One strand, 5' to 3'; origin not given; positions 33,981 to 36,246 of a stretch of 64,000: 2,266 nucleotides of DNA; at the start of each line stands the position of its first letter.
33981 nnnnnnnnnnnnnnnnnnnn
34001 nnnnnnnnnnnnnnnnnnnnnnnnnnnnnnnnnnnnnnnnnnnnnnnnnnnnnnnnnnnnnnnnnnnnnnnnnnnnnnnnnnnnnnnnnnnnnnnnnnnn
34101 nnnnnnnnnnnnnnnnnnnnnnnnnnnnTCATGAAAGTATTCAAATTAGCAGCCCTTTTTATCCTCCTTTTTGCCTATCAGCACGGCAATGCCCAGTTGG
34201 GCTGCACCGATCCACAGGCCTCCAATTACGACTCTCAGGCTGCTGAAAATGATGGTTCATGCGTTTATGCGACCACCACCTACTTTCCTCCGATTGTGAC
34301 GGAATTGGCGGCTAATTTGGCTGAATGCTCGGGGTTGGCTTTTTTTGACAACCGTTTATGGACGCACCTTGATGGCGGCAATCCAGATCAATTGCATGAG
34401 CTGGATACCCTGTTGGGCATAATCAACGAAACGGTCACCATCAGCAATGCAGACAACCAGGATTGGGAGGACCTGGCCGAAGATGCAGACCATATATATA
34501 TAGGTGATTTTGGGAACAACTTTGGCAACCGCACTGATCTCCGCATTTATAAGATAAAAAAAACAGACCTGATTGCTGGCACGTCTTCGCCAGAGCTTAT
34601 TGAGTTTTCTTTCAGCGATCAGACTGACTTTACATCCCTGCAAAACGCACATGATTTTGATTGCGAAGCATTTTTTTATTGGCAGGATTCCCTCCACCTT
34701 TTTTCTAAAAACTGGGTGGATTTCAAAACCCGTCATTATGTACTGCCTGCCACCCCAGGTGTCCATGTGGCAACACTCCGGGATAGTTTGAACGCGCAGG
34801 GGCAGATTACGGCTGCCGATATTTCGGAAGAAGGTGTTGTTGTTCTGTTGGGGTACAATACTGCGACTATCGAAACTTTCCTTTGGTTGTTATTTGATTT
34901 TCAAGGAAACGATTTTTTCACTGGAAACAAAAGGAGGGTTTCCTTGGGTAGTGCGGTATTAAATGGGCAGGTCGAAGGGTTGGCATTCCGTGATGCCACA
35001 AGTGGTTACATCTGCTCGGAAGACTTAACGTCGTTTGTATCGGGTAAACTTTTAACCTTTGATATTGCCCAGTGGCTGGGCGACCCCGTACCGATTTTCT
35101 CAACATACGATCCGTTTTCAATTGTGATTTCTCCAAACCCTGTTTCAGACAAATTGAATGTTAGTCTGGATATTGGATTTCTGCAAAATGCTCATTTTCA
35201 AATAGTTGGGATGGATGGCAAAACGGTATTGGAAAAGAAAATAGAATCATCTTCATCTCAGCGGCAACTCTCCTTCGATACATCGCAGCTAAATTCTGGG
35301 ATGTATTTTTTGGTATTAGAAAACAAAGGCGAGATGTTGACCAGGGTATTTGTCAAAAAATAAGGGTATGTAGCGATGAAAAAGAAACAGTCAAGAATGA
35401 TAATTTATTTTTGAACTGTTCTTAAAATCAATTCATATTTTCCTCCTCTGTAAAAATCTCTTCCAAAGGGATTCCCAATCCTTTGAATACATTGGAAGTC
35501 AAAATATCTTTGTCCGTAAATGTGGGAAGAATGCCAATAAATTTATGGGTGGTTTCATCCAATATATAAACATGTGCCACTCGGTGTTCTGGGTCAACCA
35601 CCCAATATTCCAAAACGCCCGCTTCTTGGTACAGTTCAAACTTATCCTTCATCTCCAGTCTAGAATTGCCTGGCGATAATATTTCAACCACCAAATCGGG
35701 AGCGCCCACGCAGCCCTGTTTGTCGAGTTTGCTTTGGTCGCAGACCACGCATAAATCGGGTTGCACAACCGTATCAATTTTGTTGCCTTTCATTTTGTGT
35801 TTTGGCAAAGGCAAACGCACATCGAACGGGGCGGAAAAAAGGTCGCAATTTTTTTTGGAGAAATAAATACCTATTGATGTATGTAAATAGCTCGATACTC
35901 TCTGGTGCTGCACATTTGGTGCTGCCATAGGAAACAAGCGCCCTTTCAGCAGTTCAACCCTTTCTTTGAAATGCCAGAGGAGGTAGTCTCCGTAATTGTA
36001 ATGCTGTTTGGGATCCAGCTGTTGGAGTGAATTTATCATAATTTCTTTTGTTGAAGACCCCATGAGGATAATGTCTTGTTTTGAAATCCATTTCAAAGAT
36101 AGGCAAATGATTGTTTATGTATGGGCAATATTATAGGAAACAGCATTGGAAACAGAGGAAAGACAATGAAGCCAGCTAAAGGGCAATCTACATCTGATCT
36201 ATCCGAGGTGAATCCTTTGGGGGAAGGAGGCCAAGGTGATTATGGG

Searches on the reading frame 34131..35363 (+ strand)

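Call 15: search_protein_families(library=pfam, proteins=[window:34131-35363:+])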
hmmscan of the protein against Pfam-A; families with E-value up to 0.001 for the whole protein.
window:34131-35363:+ (410 aa): 1 family
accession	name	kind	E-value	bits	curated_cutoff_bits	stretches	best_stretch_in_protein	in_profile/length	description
PF18962.6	Por_Secre_tail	-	2.1e-12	47.6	27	1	333-403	1-69/75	Secretion system C-terminal sorting domain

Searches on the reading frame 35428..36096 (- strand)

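Call 15: search_protein_families(library=pfam, proteins=[window:35428-36096:-])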
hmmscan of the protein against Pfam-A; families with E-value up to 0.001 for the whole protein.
window:35428-36096:- (222 aa): 1 family
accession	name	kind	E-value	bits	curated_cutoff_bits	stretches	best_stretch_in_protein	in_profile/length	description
PF05685.18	Uma2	-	3.8e-29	101.8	27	1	44-211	12-171/172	Putative restriction endonuclease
